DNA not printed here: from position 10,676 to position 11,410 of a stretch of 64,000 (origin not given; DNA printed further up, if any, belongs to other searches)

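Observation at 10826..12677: Three-gene module: MqsR-like toxin, MqsA-like zinc-ribbon/HTH antitoxin, ImmA/IrrE metalloprotease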

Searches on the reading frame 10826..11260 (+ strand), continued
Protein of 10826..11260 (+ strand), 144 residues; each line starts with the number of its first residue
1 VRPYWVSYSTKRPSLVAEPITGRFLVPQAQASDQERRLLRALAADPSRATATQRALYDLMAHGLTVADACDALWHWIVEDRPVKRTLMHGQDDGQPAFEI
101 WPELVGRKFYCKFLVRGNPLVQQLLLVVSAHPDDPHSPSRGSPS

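Call 84: search_protein_families(library=ncbifam, alignment_id=A2, max_evalue=0.1)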
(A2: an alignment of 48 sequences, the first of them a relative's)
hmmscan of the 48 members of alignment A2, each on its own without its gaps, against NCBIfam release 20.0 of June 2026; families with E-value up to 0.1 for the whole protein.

A. member 1, P0001 (119 aa): 0 families

B. families by the number of members that match (of 48 scanned): 16 families
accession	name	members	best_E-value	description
NF006347.0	PRK08574.1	1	0.0053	cystathionine gamma-synthase family protein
NF050180.1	SDE5640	1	0.0058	SEC-dependent effector SDE5640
NF008922.0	PRK12283.1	1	0.012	tryptophan--tRNA ligase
NF001269.0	PRK00228.2-1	1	0.012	YqgE/AlgH family protein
NF003232.0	PRK04195.2-2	1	0.013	replication factor C large subunit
NF052631.1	prodigiosin_PigC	1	0.016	prodigiosin ligase PigC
NF040845.1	lmo0850_fam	1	0.028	Lmo0850 family protein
TIGR00505.1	ribA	1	0.032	GTP cyclohydrolase II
NF002296.0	PRK01222.1-2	1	0.041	phosphoribosylanthranilate isomerase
TIGR03075.1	PQQ_enz_alc_DH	1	0.055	PQQ-dependent dehydrogenase, methanol/ethanol family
TIGR04539.1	tRNA_cyclodipep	1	0.065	tRNA-dependent cyclodipeptide synthase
NF041138.1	blaPenB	1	0.066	PEN-B family class A beta-lactamase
NF047563.1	modulin_PmtR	1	0.067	PSM export ABC transporter transcriptional regulator PmtR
NF010256.0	PRK13702.1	1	0.085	replication regulatory protein RepA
TIGR01237.1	D1pyr5carbox2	1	0.089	L-glutamate gamma-semialdehyde dehydrogenase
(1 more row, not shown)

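Call 87: fold_search(model_id=the predicted structure, library=viral)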
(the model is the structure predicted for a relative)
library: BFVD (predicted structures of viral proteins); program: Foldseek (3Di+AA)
matches with E <= 10: 610; with E <= 0.001: 0
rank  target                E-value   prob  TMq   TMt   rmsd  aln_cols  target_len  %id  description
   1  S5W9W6                6.9e-02  0.75  0.37  0.42   5.5        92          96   12  (no name in the UniProt tables at hand)
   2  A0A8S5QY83            6.9e-02  0.75  0.35  0.21   6.0        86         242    8  Minor capsid protein [Siphoviridae sp. ctg6Y13]
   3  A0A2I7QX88            1.0e-01  0.77  0.43  0.36   7.5       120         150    7  (no name in the UniProt tables at hand)
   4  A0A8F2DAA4            1.6e-01  0.23  0.29  0.30  13.6       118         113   11  Uncharacterized protein [Gordonia phage VanLee]
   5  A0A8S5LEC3            1.8e-01  0.44  0.35  0.07   5.7        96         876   12  RNA polymerase (Fragment) [Podoviridae sp. ct4s49]
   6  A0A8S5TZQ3            1.8e-01  0.28  0.37  0.24  17.0       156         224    8  Large polyvalent protein-associated domain 3 [Myoviridae sp. cttph48]
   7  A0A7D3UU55            2.0e-01  0.16  0.18  0.18  10.5        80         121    9  Uncharacterized protein [Fadolivirus 2]
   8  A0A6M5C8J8            2.4e-01  0.51  0.36  0.34   5.3        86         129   13  (no name in the UniProt tables at hand)
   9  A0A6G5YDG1            2.4e-01  0.16  0.27  0.29  12.4       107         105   12  (no name in the UniProt tables at hand)
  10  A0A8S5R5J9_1          2.9e-01  0.35  0.41  0.06  10.6       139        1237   13  Uncharacterized protein [Myoviridae sp. ctxbQ4]
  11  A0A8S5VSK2            3.2e-01  0.47  0.45  0.44   5.5       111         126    9  (no name in the UniProt tables at hand)
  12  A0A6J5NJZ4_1          3.7e-01  0.41  0.38  0.08   6.2       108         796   11  Large polyvalent protein associated domain-containing protein [uncultured Caudovirales phage]
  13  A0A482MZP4            3.7e-01  0.21  0.26  0.30   6.0        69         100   16  DUF7254 domain-containing protein [Escherichia phage vB_EcoM_KWBSE43-6]
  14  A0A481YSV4            3.7e-01  0.10  0.25  0.21  13.0       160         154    7  Uncharacterized protein [Marseillevirus LCMAC101]
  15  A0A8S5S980            3.9e-01  0.38  0.40  0.39   5.8       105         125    8  Uncharacterized protein [Phage sp. ctGns7]
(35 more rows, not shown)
